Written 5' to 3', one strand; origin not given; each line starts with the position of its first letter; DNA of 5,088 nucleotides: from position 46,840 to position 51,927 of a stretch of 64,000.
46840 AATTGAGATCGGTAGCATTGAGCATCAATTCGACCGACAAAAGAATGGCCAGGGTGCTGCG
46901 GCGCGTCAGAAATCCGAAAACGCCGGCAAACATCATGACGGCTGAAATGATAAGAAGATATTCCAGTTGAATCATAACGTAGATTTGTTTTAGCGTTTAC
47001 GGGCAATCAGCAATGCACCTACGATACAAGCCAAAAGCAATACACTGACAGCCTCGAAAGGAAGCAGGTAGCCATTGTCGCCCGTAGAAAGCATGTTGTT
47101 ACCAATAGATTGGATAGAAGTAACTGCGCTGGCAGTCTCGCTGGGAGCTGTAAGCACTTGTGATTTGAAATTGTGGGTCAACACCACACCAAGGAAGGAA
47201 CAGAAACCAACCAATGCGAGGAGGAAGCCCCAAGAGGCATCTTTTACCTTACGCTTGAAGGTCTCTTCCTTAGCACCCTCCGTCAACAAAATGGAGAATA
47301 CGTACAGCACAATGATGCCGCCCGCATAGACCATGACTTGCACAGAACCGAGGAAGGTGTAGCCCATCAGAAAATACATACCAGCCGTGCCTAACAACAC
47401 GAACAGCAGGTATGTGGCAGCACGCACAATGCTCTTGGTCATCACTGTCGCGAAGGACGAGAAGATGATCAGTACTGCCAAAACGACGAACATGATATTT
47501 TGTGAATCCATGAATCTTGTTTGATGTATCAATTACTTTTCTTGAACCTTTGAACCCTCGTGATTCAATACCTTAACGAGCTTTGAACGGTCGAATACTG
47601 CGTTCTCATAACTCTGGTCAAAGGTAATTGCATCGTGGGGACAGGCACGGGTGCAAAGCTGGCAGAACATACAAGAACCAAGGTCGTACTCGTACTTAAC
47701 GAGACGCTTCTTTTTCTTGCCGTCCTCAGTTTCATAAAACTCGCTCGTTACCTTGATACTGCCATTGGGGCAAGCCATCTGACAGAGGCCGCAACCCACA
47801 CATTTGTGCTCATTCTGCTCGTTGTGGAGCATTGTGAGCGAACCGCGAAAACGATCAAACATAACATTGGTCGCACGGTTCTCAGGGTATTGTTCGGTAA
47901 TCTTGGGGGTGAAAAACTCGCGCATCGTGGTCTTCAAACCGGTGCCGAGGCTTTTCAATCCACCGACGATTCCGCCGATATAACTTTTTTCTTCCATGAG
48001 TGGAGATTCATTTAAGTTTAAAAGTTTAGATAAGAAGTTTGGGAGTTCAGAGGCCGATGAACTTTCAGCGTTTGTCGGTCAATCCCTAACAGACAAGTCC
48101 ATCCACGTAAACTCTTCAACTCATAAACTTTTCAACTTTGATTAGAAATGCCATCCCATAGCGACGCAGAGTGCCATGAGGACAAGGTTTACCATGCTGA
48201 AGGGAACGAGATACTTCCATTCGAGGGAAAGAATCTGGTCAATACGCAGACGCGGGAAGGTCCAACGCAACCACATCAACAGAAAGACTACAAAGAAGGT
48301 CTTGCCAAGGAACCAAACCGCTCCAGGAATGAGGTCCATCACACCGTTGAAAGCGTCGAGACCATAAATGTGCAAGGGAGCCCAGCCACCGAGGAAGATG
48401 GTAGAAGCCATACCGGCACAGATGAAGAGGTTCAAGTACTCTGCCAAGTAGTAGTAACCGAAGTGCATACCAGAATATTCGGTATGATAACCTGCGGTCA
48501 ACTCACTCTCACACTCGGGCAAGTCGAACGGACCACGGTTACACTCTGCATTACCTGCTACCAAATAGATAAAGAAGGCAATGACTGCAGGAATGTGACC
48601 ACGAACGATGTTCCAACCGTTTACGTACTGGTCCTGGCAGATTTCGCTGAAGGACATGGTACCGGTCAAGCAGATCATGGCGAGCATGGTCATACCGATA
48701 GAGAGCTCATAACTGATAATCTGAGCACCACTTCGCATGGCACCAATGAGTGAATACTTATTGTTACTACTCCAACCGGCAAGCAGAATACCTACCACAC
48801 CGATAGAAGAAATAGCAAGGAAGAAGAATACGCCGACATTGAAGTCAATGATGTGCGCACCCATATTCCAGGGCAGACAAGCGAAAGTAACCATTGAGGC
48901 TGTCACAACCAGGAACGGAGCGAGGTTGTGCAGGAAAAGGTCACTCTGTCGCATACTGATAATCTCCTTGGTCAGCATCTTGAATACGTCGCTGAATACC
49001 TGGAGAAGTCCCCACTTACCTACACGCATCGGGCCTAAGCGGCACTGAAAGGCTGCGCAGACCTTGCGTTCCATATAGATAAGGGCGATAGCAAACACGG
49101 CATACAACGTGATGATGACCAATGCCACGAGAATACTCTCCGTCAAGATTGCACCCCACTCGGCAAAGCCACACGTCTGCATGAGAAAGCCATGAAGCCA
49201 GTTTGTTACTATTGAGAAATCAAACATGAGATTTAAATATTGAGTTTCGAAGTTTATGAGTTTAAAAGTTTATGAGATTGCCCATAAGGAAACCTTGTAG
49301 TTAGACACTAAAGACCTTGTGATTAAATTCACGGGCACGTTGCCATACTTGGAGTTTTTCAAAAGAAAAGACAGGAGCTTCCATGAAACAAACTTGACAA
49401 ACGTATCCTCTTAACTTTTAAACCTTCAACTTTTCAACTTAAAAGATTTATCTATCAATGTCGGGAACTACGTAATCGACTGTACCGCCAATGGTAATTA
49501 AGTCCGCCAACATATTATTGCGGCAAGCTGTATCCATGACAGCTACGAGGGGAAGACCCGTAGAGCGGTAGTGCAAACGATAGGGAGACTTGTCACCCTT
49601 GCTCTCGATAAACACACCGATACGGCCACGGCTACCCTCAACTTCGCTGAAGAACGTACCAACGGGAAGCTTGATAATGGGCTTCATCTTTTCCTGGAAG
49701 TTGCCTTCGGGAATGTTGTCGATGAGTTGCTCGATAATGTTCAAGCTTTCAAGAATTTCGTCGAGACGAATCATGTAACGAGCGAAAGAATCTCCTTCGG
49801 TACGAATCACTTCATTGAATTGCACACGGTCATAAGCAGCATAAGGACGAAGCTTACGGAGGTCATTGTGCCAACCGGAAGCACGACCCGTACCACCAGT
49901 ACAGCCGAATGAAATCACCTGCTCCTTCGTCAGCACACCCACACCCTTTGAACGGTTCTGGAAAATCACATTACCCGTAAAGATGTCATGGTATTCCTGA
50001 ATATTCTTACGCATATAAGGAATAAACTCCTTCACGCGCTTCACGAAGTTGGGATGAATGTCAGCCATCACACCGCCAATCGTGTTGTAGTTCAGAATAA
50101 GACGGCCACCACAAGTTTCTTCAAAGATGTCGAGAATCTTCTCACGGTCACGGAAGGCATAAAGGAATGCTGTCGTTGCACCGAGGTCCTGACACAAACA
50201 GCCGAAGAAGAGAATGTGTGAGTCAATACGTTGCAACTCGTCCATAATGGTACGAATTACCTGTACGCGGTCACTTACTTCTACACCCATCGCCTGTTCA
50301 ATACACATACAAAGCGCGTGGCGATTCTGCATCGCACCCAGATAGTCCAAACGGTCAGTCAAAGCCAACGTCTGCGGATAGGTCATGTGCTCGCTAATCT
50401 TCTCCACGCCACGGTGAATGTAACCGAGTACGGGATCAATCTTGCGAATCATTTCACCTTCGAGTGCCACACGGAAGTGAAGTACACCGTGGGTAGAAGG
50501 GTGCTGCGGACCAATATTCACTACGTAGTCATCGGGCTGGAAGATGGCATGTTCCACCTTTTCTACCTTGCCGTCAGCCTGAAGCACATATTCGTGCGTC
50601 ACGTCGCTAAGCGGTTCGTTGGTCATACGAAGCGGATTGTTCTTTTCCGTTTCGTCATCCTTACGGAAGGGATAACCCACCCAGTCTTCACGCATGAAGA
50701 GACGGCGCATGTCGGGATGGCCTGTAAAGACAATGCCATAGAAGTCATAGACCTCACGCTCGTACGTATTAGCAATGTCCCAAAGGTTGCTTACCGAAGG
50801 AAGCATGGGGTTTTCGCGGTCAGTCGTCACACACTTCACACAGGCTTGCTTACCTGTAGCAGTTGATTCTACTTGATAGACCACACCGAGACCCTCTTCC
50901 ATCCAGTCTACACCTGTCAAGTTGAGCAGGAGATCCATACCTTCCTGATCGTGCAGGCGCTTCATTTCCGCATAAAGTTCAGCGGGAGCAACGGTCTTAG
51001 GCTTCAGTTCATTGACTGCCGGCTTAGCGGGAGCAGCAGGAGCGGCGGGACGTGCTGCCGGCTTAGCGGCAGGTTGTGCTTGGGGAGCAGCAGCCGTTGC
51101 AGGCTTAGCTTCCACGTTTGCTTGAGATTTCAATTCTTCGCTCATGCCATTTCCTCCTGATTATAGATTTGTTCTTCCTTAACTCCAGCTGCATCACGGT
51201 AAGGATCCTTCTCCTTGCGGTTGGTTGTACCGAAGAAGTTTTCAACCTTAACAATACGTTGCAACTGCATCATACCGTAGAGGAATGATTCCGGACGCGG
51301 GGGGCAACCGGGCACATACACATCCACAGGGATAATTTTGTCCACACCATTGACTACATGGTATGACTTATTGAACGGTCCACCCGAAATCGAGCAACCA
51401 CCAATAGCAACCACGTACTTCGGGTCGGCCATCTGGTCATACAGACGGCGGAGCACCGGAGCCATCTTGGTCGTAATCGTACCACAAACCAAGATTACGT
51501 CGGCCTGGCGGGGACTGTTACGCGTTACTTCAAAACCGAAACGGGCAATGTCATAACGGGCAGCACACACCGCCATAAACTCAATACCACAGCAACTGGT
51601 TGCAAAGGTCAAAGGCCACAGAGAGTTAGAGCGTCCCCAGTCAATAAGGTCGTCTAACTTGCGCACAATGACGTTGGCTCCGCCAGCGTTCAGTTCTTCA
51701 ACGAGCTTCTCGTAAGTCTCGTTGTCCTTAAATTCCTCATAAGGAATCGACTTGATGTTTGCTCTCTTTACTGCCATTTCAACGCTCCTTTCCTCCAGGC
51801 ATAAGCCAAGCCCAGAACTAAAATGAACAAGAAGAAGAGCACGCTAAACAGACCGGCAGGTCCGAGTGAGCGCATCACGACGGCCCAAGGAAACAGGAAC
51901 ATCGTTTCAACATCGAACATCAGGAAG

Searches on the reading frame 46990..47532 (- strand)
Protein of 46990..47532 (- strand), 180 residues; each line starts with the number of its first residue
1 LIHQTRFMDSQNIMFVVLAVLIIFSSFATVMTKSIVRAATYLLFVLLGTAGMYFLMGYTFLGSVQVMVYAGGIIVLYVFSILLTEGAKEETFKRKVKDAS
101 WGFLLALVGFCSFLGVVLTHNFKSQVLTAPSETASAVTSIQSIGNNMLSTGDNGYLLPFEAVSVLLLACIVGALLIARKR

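Call 92: search_protein_families(library=pfam, proteins=[window:46990-47532:-], max_evalue=0.00001)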
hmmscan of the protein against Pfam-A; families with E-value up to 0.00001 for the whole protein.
window:46990-47532:- (180 aa): 1 family
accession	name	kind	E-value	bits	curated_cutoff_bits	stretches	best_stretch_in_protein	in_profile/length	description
PF00499.25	Oxidored_q3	-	2.3e-35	121.9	33.2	1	25-176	1-146/146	NADH-ubiquinone/plastoquinone oxidoreductase chain 6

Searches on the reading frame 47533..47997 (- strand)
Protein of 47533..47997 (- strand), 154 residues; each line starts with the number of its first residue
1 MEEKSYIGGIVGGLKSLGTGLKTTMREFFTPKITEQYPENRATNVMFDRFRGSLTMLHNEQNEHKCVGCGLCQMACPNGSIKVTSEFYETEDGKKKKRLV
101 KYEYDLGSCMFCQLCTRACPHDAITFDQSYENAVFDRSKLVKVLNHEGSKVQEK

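Call 92: search_protein_families(library=pfam, proteins=[window:47533-47997:-], max_evalue=0.00001)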
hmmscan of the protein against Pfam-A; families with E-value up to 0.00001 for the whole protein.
window:47533-47997:- (154 aa): 13 families
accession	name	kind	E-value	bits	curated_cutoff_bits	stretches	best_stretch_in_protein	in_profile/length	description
PF00037.32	Fer4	-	1.3e-14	53.8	21.1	2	62-82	4-24/24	4Fe-4S binding domain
PF12838.12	Fer4_7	-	4.1e-12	46.8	27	1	65-123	1-52/52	4Fe-4S dicluster domain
PF13484.11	Fer4_16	-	1.9e-10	41.8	30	0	65-84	1-20/66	4Fe-4S double cluster binding domain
PF13187.11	Fer4_9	-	6e-10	39.4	27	1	65-124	1-52/52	4Fe-4S dicluster domain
PF14697.11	Fer4_21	-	3.8e-09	37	35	1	62-125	4-58/59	4Fe-4S dicluster domain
PF13534.11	Fer4_17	-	6.6e-09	36.6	22.2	0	41-79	25-59/61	4Fe-4S dicluster domain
PF12797.12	Fer4_2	-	4.8e-08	32.9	24.5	0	65-77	9-21/22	4Fe-4S binding domain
PF13183.11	Fer4_8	-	8.2e-08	33.1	27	1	64-122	3-67/68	4Fe-4S dicluster domain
PF13237.11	Fer4_10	-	8.9e-08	32.4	25.5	1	61-120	4-53/53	4Fe-4S dicluster domain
PF25160.1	LdpA_Fe-S-bd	-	5.7e-07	29.7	27.6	0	62-85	24-47/49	LdpA Fe-S cluster-binding domain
PF17179.9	Fer4_22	-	6.2e-07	30.6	27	0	27-78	42-93/95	4Fe-4S dicluster domain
PF12837.12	Fer4_6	-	1.1e-06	28.7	25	0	62-81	5-24/24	4Fe-4S binding domain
PF12800.12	Fer4_4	-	5.5e-06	26.7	24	0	64-79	2-17/17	4Fe-4S binding domain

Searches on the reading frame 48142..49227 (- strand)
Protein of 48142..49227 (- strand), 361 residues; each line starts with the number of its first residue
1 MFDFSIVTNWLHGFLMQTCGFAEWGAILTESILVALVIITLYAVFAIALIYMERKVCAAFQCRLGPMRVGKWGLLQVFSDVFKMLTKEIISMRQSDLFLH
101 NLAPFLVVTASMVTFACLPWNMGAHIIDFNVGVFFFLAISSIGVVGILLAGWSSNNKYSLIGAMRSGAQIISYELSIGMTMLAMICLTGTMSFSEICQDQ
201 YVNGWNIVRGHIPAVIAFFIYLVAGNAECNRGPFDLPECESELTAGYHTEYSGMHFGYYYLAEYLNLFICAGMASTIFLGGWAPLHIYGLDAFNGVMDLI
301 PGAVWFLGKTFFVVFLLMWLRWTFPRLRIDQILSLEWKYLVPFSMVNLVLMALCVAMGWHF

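Call 92: search_protein_families(library=pfam, proteins=[window:48142-49227:-], max_evalue=0.00001)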
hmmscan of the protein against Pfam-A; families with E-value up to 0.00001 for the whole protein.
window:48142-49227:- (361 aa): 1 family
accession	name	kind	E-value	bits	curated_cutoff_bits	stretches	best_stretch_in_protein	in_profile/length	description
PF00146.26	NADHdh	-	1e-112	376.8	27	1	35-352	3-298/298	NADH dehydrogenase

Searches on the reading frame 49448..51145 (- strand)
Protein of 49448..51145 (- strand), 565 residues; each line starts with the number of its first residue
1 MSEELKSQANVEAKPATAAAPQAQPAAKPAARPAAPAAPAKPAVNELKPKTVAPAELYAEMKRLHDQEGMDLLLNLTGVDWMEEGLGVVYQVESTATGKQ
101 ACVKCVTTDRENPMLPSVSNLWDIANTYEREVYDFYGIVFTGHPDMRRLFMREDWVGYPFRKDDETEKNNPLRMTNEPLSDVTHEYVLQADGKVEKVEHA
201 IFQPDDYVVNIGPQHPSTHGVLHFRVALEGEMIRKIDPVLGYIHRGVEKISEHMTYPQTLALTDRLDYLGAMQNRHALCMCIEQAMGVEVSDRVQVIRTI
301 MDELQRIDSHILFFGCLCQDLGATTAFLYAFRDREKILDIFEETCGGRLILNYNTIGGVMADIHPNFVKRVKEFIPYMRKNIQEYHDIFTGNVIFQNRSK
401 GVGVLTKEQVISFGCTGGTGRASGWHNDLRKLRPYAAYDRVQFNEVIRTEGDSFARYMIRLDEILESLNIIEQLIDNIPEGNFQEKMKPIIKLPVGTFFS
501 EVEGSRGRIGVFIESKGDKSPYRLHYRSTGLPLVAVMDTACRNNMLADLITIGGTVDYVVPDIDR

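Call 92: search_protein_families(library=pfam, proteins=[window:49448-51145:-], max_evalue=0.00001)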
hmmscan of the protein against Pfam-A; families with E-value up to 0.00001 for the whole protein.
window:49448-51145:- (565 aa): 2 families
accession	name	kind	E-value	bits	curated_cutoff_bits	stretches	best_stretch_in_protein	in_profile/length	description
PF00346.24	Complex1_49kDa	-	4.9e-79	265.6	24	2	320-487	1-168/271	Respiratory-chain NADH dehydrogenase, 49 Kd subunit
PF00329.25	Complex1_30kDa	-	4.5e-36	124.6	22.5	1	51-168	2-122/124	Respiratory-chain NADH dehydrogenase, 30 Kd subunit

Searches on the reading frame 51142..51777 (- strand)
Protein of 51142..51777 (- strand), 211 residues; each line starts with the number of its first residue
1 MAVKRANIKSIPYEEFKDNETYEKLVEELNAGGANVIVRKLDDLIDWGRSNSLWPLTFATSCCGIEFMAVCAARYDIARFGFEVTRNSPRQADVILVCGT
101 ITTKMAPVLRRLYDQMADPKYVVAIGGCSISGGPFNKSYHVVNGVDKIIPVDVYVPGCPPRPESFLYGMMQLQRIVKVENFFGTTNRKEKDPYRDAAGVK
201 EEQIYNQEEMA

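Call 92: search_protein_families(library=pfam, proteins=[window:51142-51777:-], max_evalue=0.00001)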
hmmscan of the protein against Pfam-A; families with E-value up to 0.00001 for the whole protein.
window:51142-51777:- (211 aa): 1 family
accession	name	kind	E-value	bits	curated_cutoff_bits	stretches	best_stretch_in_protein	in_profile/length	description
PF01058.29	Oxidored_q6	-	2.9e-29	101.8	27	1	62-172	3-128/128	NADH ubiquinone oxidoreductase, 20 Kd subunit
